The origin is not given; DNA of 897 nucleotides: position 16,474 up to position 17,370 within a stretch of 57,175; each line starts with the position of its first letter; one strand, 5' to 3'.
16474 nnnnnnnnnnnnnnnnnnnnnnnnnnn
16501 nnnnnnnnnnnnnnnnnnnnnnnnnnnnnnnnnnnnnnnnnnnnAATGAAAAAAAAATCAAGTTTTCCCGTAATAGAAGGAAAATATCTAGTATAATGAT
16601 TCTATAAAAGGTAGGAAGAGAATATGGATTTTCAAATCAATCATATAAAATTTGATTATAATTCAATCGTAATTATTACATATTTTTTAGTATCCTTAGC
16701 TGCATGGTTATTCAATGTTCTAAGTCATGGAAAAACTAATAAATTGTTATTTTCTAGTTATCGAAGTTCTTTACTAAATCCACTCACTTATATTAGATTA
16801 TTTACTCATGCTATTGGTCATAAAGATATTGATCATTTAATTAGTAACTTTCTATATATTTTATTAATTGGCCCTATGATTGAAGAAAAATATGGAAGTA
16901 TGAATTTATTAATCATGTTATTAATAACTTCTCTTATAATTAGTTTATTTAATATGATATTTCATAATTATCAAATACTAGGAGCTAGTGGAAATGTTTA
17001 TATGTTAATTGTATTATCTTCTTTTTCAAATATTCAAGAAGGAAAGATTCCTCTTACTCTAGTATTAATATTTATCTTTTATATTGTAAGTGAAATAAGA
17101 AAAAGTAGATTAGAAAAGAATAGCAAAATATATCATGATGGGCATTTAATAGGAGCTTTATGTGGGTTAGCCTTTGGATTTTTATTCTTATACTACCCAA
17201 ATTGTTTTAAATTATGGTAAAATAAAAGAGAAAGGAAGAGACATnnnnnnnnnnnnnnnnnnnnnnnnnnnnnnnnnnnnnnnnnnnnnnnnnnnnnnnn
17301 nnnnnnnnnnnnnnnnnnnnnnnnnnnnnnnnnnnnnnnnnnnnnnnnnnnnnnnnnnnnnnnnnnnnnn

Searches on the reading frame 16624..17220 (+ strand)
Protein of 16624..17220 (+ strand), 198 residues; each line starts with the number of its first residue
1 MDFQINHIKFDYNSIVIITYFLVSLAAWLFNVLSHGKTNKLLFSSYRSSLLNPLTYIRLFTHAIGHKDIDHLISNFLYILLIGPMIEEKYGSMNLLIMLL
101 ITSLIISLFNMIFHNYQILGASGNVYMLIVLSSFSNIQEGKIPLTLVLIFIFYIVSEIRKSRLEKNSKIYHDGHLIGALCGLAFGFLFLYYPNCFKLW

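Call 28: search_protein_families(library=pfam, proteins=[window:16624-17220:+], max_evalue=0.0001)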
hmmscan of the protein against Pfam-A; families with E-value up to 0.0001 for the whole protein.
window:16624-17220:+ (198 aa): 1 family
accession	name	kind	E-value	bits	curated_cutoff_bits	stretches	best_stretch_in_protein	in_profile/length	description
PF01694.28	Rhomboid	-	1.8e-17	64.3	22.6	1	56-190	4-142/143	Rhomboid domain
